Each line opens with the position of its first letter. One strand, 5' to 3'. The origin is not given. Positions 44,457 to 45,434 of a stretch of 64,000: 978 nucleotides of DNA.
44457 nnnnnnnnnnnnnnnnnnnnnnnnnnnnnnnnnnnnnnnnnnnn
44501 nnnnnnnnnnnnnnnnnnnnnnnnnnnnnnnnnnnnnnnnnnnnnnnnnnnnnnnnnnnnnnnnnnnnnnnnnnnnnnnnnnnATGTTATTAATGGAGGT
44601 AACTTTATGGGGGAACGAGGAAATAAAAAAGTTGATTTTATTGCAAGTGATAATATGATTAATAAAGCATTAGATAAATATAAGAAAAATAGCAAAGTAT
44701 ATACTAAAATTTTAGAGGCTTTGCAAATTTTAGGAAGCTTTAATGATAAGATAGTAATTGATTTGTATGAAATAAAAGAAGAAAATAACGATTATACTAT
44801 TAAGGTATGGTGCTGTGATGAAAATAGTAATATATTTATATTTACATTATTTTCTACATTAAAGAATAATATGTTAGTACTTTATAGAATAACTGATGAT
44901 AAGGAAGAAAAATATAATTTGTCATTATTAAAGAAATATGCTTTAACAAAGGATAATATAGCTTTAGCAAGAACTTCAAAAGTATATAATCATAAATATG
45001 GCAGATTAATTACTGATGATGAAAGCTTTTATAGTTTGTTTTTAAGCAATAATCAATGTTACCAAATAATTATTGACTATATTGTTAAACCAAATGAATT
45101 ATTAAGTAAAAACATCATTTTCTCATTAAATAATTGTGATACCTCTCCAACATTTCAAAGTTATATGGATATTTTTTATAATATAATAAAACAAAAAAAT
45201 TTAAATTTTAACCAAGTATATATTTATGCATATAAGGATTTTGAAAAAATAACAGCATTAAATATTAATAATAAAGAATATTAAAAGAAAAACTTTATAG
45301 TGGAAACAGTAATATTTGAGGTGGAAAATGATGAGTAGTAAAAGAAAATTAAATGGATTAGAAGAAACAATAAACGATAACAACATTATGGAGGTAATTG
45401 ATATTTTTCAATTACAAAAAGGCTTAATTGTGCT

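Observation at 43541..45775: Repeat-bounded three-gene operon (CYTH protein plus two unknowns) inserted between a radical-SAM gene and secE: candidate undescribed system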

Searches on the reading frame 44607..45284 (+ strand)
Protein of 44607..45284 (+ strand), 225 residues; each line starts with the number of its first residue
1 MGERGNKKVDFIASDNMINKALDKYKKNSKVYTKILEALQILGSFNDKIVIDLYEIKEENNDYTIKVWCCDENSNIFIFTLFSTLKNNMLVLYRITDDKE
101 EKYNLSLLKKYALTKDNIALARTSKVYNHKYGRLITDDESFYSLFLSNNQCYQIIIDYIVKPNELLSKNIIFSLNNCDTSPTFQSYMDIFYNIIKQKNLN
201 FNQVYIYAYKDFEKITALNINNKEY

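Call 4: search_protein_families(library=pfam, proteins=[window:44607-45284:+], max_evalue=1)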
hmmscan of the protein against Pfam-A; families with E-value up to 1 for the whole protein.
window:44607-45284:+ (225 aa): 0 families

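Call 5: search_protein_families(library=ncbifam, proteins=[window:44607-45284:+], max_evalue=1)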
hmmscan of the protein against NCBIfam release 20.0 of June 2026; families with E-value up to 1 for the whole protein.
window:44607-45284:+ (225 aa): 0 families

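Call 6: search_protein_families(library=padloc, proteins=[window:44607-45284:+], max_evalue=1)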
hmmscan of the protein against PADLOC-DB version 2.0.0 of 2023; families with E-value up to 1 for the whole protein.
window:44607-45284:+ (225 aa): 0 families

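Call 11: find_homologous_proteins(query=window:44607-45284:+)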
Query window:44607-45284:+ (225 aa): 4 proteins with E <= 0.001 among 483 candidates.
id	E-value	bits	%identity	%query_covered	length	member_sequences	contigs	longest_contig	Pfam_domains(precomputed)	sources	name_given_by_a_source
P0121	6.3e-134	462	97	100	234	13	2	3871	-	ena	-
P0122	1.1e-124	432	90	100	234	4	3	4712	-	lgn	-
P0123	4.1e-97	342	92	77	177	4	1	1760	-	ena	-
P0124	1.7e-25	108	36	80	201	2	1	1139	-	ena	-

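Call 15: find_encoding_contigs(protein=P0122, flank=6000, max_places=4)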
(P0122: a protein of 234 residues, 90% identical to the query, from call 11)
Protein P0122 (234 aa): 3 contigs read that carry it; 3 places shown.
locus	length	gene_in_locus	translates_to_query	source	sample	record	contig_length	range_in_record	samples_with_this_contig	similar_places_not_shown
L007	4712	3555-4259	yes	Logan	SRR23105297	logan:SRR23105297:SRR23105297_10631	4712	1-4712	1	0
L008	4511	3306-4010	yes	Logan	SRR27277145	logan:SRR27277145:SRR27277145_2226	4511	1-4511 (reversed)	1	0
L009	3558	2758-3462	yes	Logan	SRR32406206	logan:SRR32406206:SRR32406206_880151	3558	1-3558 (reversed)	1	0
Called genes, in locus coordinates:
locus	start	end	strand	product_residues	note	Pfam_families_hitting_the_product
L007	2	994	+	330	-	?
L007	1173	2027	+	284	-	PF12844:HTH_19, PF13560:HTH_31 (weak), PF01381:HTH_3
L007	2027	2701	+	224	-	PF03848:TehB (weak), PF13489:Methyltransf_23, PF13847:Methyltransf_31, PF08241:Methyltransf_11, PF08242:Methyltransf_12 (weak), PF13649:Methyltransf_25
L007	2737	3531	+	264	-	PF01928:CYTH (weak)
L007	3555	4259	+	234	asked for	-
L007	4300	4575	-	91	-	PF01381:HTH_3, PF12844:HTH_19 (weak)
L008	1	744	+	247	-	?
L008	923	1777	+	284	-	PF12844:HTH_19, PF13560:HTH_31 (weak), PF01381:HTH_3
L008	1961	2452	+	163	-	PF08241:Methyltransf_11 (weak), PF13649:Methyltransf_25 (weak)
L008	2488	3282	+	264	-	PF01928:CYTH (weak)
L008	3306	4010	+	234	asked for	-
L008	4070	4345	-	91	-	PF01381:HTH_3, PF12844:HTH_19 (weak)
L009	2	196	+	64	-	?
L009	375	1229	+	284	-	PF12844:HTH_19, PF13560:HTH_31 (weak), PF01381:HTH_3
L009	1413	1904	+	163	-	PF08241:Methyltransf_11 (weak), PF13649:Methyltransf_25 (weak)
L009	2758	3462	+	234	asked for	-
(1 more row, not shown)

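Call 16: find_encoding_contigs(protein=P0121, flank=6000, max_places=4)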
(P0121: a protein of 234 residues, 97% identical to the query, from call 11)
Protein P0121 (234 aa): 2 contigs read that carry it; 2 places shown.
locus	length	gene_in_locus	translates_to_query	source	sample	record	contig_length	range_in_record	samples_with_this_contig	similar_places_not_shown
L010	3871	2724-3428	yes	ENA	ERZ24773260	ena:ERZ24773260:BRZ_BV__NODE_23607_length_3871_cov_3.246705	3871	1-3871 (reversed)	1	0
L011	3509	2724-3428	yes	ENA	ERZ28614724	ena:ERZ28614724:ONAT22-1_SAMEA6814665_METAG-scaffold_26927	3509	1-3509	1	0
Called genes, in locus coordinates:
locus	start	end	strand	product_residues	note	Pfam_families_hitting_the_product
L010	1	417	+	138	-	?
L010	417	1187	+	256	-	PF04055:Radical_SAM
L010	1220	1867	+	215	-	PF13489:Methyltransf_23, PF13847:Methyltransf_31, PF08241:Methyltransf_11, PF08242:Methyltransf_12 (weak), PF13649:Methyltransf_25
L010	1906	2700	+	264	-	PF01928:CYTH (weak)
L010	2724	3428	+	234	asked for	-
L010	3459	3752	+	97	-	-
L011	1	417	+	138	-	?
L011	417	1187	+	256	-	PF04055:Radical_SAM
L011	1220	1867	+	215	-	PF13489:Methyltransf_23, PF13847:Methyltransf_31, PF08241:Methyltransf_11, PF08242:Methyltransf_12, PF13649:Methyltransf_25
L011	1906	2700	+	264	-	PF01928:CYTH (weak)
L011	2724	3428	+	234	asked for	-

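Call 25: search_protein_families(library=ncbifam, proteins=[L010:1-417:+, L010:417-1187:+, L010:1220-1867:+, L007:2-994:+, L007:1173-2027:+, L007:2027-2701:+, L007:4300-4575:-], max_evalue=0.01)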
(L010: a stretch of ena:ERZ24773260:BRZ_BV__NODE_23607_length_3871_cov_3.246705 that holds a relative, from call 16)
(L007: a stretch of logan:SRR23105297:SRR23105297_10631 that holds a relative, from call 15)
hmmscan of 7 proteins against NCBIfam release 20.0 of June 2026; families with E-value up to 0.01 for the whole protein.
L010:1-417:+ (138 aa): 1 family
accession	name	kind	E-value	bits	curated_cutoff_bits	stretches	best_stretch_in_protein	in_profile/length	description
NF008992.0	PRK12335.1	equivalog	0.00048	19.4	303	1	7-109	166-262/289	SAM-dependent methyltransferase TehB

L010:417-1187:+ (256 aa): 62 families (the best 25 are shown)
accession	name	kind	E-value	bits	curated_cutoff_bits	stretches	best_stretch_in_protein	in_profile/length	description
NF038283.1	viperin_w_prok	equivalog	1.4e-40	139.2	180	1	3-242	2-251/281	viperin family antiviral radical SAM protein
TIGR04545.1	rSAM_ahbD_hemeb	equivalog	3.7e-22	79.2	500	1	5-213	2-211/339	heme b synthase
TIGR04053.2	TIGR04053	equivalog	4.6e-22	78.8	395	1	5-224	10-231/366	TIGR04053 family radical SAM/SPASM domain-containing protein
TIGR04055.1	rSAM_NirJ2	equivalog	3.6e-21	76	500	1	5-213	2-210/326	putative heme d1 biosynthesis radical SAM protein NirJ2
TIGR04133.1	rSAM_w_lipo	hypoth_equivalog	6.3e-20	71.4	425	1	4-213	25-238/350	TIGR04133 family radical SAM/SPASM protein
TIGR02666.1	moaA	equivalog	4.2e-19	68.7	284.05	1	9-225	16-239/336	GTP 3',8-cyclase MoaA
NF045574.1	sacti_mat_StsB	exception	6.3e-19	68.2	625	1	4-183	97-276/466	StsB family radical SAM/SPASM domain sactipeptide maturase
TIGR04347.1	pseudo_SAM_Halo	equivalog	6.1e-18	65.2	525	1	5-203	40-238/390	TIGR04347 family pseudo-SAM/SPASM protein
TIGR04278.1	viperin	exception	8.6e-18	64.5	450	1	4-227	60-290/347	antiviral radical SAM protein viperin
TIGR02668.1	moaA_archaeal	equivalog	2.5e-17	62.8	325.25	1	7-220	14-230/303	GTP 3',8-cyclase MoaA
TIGR02109.1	PQQ_syn_pqqE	equivalog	5.2e-17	61.8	381.35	1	8-166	12-173/358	pyrroloquinoline quinone biosynthesis protein PqqE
TIGR04303.1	GeoRSP_rSAM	equivalog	5.3e-17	62.4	400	1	5-218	7-220/325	GeoRSP system radical SAM/SPASM protein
TIGR04317.1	W_rSAM_matur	equivalog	8.3e-17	61.3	380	1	3-206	4-216/349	tungsten cofactor oxidoreductase radical SAM maturase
TIGR03961.1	rSAM_PTO1314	hypoth_equivalog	2.4e-16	60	306.05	1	12-164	32-180/332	PTO1314 family radical SAM protein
TIGR04546.1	rSAM_ahbC_deAc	equivalog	4.5e-16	58.6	650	1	5-195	41-234/390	12,18-didecarboxysiroheme deacetylase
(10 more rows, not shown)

L010:1220-1867:+ (215 aa): 26 families (the best 25 are shown)
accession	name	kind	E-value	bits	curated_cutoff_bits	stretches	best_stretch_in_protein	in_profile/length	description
TIGR02021.1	BchM-ChlM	equivalog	1.9e-13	50.3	158.9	1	26-137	40-148/218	magnesium protoporphyrin IX methyltransferase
TIGR01983.1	UbiG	equivalog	5.8e-12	45.4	102.95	1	19-141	31-151/228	bifunctional 2-polyprenyl-6-hydroxyphenol methylase/3-demethylubiquinol 3-O-methyltransferase UbiG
NF043040.1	corrin_prot_MT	hypoth_equivalog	6e-09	35.6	180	1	33-133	33-136/216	corrinoid protein-associated methyltransferase CpaM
TIGR02072.1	BioC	equivalog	9.3e-09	35.4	184.95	1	29-144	21-135/244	malonyl-ACP O-methyltransferase BioC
NF011529.0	PRK14968.1-3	equivalog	1.8e-06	27.5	162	1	30-130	25-122/198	putative methyltransferase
TIGR03587.1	Pse_Me-ase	hypoth_equivalog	2.6e-06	27.7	112.05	1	32-152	35-148/204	pseudaminic acid biosynthesis-associated methylase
NF008992.0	PRK12335.1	equivalog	4e-06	26.2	303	1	34-130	117-209/289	SAM-dependent methyltransferase TehB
NF041255.1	mycofact_MftM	equivalog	5.1e-06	26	200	1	39-164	138-260/289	mycofactocin oligosaccharide methyltransferase MftM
NF008264.0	PRK11036.1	equivalog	5.8e-06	26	366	1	36-138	40-144/261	tRNA uridine 5-oxyacetic acid(34) methyltransferase CmoM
NF001786.0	PRK00517.2-4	equivalog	7.4e-06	25.3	327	1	32-157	134-255/277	50S ribosomal protein L11 methyltransferase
NF000499.2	Erm23S_rRNA_broad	equivalog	3e-05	23.5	212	1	25-86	10-69/244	23S ribosomal RNA methyltransferase Erm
NF041536.1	ArsM_DUF2284_UU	exception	4.7e-05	21.9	575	1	37-135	73-171/459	arsenite methyltransferase/DUF2284 domain selenoprotein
NF008405.0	PRK11207.1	equivalog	0.00011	21.7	218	1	37-129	27-116/198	tellurite resistance methyltransferase TehB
TIGR00755.1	ksgA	equivalog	0.00012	21.5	171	1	19-106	10-92/256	16S rRNA (adenine(1518)-N(6)/adenine(1519)-N(6))-dimethyltransferase RsmA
NF001790.0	PRK00517.3-3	equivalog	0.00016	21.1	269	1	34-97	116-178/262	50S ribosomal protein L11 methyltransferase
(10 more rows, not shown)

L007:2-994:+ (330 aa): 4 families
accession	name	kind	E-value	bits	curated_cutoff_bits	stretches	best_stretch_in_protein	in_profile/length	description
TIGR00487.1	IF-2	equivalog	1.7e-123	413.4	424.4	1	1-330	253-584/587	translation initiation factor IF-2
NF003078.0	PRK04004.1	equivalog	2e-24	86.1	468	1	2-309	230-540/598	translation initiation factor IF-2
TIGR00491.2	aIF-2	equivalog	2.4e-18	65.9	554.75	1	2-310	223-534/591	translation initiation factor IF-2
NF011418.0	PRK14845.1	equivalog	4.1e-17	61.3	756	1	2-308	680-990/1049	translation initiation factor IF-2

L007:1173-2027:+ (284 aa): 22 families
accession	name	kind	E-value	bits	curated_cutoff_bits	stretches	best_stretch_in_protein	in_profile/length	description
NF041951.1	phage_RstR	subfamily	1.6e-12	47.7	80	1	6-78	3-77/108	RstR family transcriptional repressor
NF047948.1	male_kill_WMK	equivalog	8.1e-11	41.9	300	1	5-103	5-103/300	WO male-killing family protein Wmk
TIGR03070.1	couple_hipB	subfamily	1.1e-10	41.3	71.65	1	5-59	2-56/58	type II toxin-antitoxin system Y4mF family antitoxin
NF038283.1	viperin_w_prok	equivalog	2.1e-09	37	180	1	163-269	150-250/281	viperin family antiviral radical SAM protein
TIGR00270.2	TIGR00270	equivalog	1e-08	35.1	110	1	7-72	77-142/159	multiprotein bridging factor aMBF1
NF052239.1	antitox_spr1629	equivalog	2.2e-08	33.6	335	1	6-96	3-100/377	spr1629 family repressor/antitoxin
TIGR04053.2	TIGR04053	equivalog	3.7e-08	33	395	1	160-255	143-234/366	TIGR04053 family radical SAM/SPASM domain-containing protein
NF007257.0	PRK09706.1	subfamily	1.3e-07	31.5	101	1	1-68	1-68/135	transcriptional repressor DicA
NF006015.0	PRK08154.1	subfamily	1e-06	28.1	204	1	4-91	29-115/314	anaerobic benzoate catabolism transcriptional regulator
NF003162.0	PRK04140.1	equivalog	1.5e-06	27.5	263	1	7-81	128-202/317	transcriptional regulator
TIGR03830.1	CxxCG_CxxCG_HTH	subfamily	2.2e-06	27.4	61.8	1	3-51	63-111/127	type II TA system antitoxin MqsA family protein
NF007271.0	PRK09726.1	equivalog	5.1e-06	26.4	79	1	9-53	16-61/88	type II toxin-antitoxin system antitoxin HipB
NF040522.1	VC1465_fam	subfamily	5.8e-06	26.3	70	1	12-56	3-46/111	VC1465 family Xer recombination activation factor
NF007408.0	PRK09943.1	equivalog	2.9e-05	23.7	211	1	5-83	5-86/185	HTH-type transcriptional regulator PuuR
NF010465.0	PRK13890.1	equivalog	6.3e-05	23.1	96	1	13-89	13-89/121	conjugal transfer protein TrbA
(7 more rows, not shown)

L007:2027-2701:+ (224 aa): 31 families (the best 25 are shown)
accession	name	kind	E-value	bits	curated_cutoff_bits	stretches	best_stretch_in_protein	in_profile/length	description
TIGR02021.1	BchM-ChlM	equivalog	8.4e-14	51.5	158.9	1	35-146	40-148/218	magnesium protoporphyrin IX methyltransferase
TIGR01983.1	UbiG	equivalog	2.4e-11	43.4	102.95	1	28-150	31-151/228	bifunctional 2-polyprenyl-6-hydroxyphenol methylase/3-demethylubiquinol 3-O-methyltransferase UbiG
NF043040.1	corrin_prot_MT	hypoth_equivalog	5.7e-10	39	180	1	42-142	33-136/216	corrinoid protein-associated methyltransferase CpaM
TIGR02072.1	BioC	equivalog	1.3e-08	34.9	184.95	1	38-153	21-135/244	malonyl-ACP O-methyltransferase BioC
NF011529.0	PRK14968.1-3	equivalog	9.7e-08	31.7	162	1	39-139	25-122/198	putative methyltransferase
NF008992.0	PRK12335.1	equivalog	4.4e-07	29.3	303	1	42-139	116-209/289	SAM-dependent methyltransferase TehB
TIGR03587.1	Pse_Me-ase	hypoth_equivalog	1e-06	29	112.05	1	23-161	19-148/204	pseudaminic acid biosynthesis-associated methylase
NF000499.2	Erm23S_rRNA_broad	equivalog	3.2e-06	26.7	212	1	34-111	10-82/244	23S ribosomal RNA methyltransferase Erm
NF001786.0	PRK00517.2-4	equivalog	5.5e-06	25.7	327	1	41-166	134-255/277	50S ribosomal protein L11 methyltransferase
NF008405.0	PRK11207.1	equivalog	1.2e-05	24.9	218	1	46-140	27-118/198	tellurite resistance methyltransferase TehB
TIGR00755.1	ksgA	equivalog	1.3e-05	24.7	171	1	27-116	9-93/256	16S rRNA (adenine(1518)-N(6)/adenine(1519)-N(6))-dimethyltransferase RsmA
NF011528.0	PRK14968.1-2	equivalog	4.6e-05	23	171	1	36-96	26-88/205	putative methyltransferase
NF012220.1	erm_B_23S_MT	exception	5.8e-05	22.7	525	1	29-119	7-97/245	23S rRNA (adenine(2058)-N(6))-methyltransferase Erm(B)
NF041536.1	ArsM_DUF2284_UU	exception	7.1e-05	21.3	575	1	46-143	73-170/459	arsenite methyltransferase/DUF2284 domain selenoprotein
NF008264.0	PRK11036.1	equivalog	7.4e-05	22.3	366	1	47-147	42-144/261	tRNA uridine 5-oxyacetic acid(34) methyltransferase CmoM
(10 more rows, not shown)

L007:4300-4575:- (91 aa): 10 families
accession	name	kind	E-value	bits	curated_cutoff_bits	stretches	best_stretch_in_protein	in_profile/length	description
NF041951.1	phage_RstR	subfamily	1e-07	32.2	80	1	8-60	3-55/108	RstR family transcriptional repressor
TIGR03070.1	couple_hipB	subfamily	4.1e-07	29.9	71.65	1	7-60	2-55/58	type II toxin-antitoxin system Y4mF family antitoxin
NF041493.1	MobT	equivalog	8.8e-05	21.5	600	1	12-68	1-57/383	MobT family relaxase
NF041575.1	antitoxPezA_Strep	equivalog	0.00076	19.5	290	1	12-61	6-55/158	type II toxin-antitoxin system antitoxin PezA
TIGR03830.1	CxxCG_CxxCG_HTH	subfamily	0.0014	18.4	61.8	1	11-66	69-123/127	type II TA system antitoxin MqsA family protein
NF038139.1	Reg_Aceta_RamB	equivalog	0.0017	17.1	700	1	11-59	6-54/465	acetate metabolism transcriptional regulator RamB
NF007408.0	PRK09943.1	equivalog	0.0028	17.3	211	1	2-71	2-68/185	HTH-type transcriptional regulator PuuR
NF007271.0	PRK09726.1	equivalog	0.0045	17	79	1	7-60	12-65/88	type II toxin-antitoxin system antitoxin HipB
TIGR00270.2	TIGR00270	equivalog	0.0084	15.9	110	1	11-60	79-128/159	multiprotein bridging factor aMBF1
NF007257.0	PRK09706.1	subfamily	0.0092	15.8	101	0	5-59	3-57/135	transcriptional repressor DicA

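Call 33: search_protein_representatives(protein=window:44607-45284:+)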
Query: 225 residues. Proteins with E-value up to 0.001 (for the whole library): 88; up to 1e-10: 65; up to 1e-30: 21. The best 88 are listed.
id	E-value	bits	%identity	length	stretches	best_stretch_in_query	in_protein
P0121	2.0e-134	462.3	97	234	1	1-224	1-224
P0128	7.8e-41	156.6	41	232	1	6-222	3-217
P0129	1.8e-40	155.4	40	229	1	4-219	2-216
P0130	5.4e-40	153.8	40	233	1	5-223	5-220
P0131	1.3e-38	149.3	41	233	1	8-223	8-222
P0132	2.8e-38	148.2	39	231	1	4-220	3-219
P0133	1.4e-37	145.9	41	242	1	10-222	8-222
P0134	1.6e-36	142.4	36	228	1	2-223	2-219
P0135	3.3e-36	141.5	39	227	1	11-224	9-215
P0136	4.2e-35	137.9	35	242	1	3-220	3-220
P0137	1.0e-34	136.6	40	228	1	6-223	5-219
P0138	3.3e-34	134.9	35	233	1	7-223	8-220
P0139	5.1e-34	134.3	38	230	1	3-224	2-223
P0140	6.3e-34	134.0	34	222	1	12-223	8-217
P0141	2.9e-33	131.8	38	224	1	6-203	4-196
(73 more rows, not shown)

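Call 34: find_encoding_contigs(protein=P0128, flank=5000, max_places=3)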
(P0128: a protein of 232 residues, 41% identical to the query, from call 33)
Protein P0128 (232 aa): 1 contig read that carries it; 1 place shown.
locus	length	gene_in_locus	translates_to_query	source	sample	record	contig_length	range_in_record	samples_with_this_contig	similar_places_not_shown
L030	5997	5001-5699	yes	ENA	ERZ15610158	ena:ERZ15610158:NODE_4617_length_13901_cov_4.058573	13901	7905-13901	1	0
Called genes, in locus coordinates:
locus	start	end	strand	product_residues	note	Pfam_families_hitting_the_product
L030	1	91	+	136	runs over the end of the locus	-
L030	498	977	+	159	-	PF01136:Peptidase_U32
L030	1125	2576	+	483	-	-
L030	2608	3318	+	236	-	PF13847:Methyltransf_31 (faint), PF08242:Methyltransf_12 (faint)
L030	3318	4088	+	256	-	PF04055:Radical_SAM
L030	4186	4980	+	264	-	PF01928:CYTH (weak)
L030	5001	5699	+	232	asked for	-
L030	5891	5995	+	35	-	?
